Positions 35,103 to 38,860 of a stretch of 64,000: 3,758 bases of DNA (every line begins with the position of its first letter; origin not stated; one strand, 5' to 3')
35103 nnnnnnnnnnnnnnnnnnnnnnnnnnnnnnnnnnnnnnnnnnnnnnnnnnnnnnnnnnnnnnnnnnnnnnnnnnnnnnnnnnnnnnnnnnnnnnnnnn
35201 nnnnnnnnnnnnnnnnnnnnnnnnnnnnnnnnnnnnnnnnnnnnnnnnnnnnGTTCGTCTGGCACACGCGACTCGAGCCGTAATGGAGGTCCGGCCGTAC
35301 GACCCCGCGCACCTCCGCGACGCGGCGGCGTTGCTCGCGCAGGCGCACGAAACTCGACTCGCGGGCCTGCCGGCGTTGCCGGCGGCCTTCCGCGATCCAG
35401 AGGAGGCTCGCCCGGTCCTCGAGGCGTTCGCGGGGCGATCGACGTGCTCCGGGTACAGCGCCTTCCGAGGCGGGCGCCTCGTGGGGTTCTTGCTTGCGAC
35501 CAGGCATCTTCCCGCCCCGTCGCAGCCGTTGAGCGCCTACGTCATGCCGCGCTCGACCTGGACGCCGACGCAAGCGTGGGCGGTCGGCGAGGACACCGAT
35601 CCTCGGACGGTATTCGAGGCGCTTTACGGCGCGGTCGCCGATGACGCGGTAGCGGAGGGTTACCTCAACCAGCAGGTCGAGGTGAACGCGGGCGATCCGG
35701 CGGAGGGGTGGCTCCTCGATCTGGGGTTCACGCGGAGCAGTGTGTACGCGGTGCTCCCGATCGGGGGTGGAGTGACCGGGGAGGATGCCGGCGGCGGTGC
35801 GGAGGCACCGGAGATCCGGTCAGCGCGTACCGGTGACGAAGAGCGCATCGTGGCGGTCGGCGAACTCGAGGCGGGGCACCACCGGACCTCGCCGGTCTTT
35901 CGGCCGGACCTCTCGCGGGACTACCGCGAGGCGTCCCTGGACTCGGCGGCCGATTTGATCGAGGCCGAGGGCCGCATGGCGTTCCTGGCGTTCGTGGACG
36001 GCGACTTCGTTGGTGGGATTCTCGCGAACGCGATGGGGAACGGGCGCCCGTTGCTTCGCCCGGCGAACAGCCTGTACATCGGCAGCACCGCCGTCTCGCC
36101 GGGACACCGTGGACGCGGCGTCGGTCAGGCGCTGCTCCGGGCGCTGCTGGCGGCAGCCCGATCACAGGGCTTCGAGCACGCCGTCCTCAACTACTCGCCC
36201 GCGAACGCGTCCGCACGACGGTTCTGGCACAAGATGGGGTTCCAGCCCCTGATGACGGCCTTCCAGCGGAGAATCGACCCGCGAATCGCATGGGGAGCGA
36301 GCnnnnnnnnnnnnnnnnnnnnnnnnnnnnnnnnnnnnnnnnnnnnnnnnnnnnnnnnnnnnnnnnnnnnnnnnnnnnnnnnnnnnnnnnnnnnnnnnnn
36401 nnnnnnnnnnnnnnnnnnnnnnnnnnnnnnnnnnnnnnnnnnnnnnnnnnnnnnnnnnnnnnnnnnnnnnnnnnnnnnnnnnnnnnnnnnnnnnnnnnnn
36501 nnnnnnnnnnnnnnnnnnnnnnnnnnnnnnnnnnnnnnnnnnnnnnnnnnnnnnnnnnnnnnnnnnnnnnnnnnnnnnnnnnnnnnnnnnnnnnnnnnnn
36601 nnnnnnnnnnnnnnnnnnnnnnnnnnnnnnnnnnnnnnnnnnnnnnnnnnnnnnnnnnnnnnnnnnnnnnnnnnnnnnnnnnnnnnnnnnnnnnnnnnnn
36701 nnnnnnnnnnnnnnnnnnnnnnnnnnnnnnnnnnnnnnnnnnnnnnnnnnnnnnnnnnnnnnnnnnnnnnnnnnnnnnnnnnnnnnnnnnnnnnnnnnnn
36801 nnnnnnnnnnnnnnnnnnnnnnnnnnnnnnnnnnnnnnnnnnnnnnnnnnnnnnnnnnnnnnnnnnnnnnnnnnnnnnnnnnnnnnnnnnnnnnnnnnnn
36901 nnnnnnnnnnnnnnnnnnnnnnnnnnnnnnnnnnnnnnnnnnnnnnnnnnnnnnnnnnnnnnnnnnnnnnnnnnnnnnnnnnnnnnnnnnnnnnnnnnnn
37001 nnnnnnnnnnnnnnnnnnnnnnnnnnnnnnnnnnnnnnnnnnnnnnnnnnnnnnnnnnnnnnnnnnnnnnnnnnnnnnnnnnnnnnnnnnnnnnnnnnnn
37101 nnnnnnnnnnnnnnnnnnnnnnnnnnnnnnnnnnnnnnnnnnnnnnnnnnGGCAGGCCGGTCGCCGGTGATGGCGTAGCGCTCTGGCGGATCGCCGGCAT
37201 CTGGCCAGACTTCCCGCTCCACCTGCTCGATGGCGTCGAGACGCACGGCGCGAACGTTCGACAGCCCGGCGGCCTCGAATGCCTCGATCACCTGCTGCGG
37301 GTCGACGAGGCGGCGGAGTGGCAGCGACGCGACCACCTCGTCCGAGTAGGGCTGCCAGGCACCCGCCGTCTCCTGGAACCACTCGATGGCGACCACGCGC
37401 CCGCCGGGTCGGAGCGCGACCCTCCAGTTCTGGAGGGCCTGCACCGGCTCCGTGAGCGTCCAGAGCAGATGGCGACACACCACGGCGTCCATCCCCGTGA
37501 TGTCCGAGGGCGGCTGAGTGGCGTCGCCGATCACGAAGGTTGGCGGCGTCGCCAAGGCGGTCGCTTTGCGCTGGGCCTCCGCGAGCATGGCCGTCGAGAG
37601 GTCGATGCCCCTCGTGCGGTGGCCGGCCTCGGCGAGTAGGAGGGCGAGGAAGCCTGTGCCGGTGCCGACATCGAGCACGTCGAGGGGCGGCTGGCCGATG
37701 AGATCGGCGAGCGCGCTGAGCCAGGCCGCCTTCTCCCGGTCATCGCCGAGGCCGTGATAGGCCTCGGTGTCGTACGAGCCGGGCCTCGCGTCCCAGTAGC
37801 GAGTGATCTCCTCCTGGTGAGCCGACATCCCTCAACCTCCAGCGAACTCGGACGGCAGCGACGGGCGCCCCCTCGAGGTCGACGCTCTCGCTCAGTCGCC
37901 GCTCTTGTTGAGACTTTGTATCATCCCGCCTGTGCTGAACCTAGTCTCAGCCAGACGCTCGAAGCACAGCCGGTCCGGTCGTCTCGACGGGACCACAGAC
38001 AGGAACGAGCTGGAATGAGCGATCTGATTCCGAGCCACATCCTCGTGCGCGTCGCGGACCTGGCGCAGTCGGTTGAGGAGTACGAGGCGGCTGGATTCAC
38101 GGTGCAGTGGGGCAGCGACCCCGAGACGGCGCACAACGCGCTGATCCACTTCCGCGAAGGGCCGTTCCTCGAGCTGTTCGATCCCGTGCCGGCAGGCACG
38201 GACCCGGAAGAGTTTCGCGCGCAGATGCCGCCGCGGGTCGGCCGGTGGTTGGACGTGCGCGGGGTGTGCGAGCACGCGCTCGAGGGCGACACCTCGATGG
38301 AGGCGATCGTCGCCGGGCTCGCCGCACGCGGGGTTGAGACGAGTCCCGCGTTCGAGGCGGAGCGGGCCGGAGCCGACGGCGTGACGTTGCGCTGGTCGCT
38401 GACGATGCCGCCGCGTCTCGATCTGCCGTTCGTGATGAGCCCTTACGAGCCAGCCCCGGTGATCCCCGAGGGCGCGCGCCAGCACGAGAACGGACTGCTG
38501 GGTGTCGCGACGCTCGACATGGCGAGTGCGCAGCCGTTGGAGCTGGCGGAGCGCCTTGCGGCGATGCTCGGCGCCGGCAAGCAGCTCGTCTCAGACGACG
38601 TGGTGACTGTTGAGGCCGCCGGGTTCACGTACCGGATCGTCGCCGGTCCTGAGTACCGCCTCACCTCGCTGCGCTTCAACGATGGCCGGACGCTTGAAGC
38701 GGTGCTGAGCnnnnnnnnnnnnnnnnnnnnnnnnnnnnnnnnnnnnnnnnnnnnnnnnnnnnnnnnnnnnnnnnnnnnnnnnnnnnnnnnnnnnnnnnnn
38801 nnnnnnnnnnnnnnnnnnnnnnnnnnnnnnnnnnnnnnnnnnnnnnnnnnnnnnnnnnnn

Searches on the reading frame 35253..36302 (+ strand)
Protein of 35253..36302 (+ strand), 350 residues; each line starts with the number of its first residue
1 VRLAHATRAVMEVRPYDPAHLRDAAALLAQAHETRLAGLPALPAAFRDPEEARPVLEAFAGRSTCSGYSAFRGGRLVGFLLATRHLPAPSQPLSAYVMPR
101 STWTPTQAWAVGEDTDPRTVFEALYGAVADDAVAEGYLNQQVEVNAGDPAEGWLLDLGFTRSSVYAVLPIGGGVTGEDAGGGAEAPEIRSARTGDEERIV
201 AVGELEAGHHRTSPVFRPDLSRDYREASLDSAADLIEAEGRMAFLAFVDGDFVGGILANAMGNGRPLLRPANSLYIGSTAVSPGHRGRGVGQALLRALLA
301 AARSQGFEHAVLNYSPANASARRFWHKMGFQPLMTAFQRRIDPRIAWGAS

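Call 14: search_protein_families(library=pfam, proteins=[window:35253-36302:+])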
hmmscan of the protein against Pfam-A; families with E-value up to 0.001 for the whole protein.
window:35253-36302:+ (350 aa): 7 families
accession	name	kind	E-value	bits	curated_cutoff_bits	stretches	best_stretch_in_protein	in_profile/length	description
PF00583.31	Acetyltransf_1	-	4.3e-20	72.6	20.7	1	222-330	14-116/116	Acetyltransferase (GNAT) family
PF13508.13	Acetyltransf_7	-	2.4e-11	44.3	27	1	244-332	6-84/84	Acetyltransferase (GNAT) domain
PF13673.13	Acetyltransf_10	-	6.2e-10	39.6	23.6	1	232-335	22-112/128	Acetyltransferase (GNAT) domain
PF08445.16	FR47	-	1.7e-06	28.3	22.1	1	275-333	23-80/86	FR47-like protein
PF13302.13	Acetyltransf_3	-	9.6e-06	26.8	25.4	1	218-331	30-138/138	Acetyltransferase (GNAT) domain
PF14542.12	Acetyltransf_CG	-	1.8e-05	25.2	30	1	272-307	23-58/80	GCN5-related N-acetyl-transferase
PF13527.13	Acetyltransf_9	-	7e-05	23.3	25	1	271-331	70-125/127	Acetyltransferase (GNAT) domain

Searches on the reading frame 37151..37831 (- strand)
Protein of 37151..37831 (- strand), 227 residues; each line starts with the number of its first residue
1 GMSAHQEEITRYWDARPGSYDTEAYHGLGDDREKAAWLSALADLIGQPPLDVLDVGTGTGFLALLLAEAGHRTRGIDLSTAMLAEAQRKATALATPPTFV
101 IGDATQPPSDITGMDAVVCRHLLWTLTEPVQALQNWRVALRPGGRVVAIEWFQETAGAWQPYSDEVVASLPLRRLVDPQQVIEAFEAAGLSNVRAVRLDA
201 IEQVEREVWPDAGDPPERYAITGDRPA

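Call 14: search_protein_families(library=pfam, proteins=[window:37151-37831:-])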
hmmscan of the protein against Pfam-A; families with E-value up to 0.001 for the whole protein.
window:37151-37831:- (227 aa): 6 families
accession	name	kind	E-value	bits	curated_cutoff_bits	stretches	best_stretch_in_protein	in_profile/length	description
PF08241.18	Methyltransf_11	-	3.9e-18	66.3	21.2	1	53-147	1-94/95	Methyltransferase domain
PF13649.12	Methyltransf_25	-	8.9e-18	65.2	27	1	52-144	1-97/97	Methyltransferase domain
PF08242.18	Methyltransf_12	-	3.4e-13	50.6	30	1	53-146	1-98/98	Methyltransferase domain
PF13847.12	Methyltransf_31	-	4.4e-12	46.3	27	1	51-150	6-111/145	Methyltransferase domain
PF13489.12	Methyltransf_23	-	4.8e-12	46.3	27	1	35-193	10-162/164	Methyltransferase domain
PF01209.24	Ubie_methyltran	-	2.2e-08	34.2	20.1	1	47-156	46-159/233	ubiE/COQ5 methyltransferase family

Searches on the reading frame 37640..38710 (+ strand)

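Call 14: search_protein_families(library=pfam, proteins=[window:37640-38710:+])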
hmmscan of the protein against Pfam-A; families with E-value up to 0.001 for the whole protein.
window:37640-38710:+ (357 aa): 1 family
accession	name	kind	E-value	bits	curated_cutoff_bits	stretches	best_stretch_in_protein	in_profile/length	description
PF13468.12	Glyoxalase_3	-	4e-19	69.8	25.1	1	133-309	3-175/176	Glyoxalase-like domain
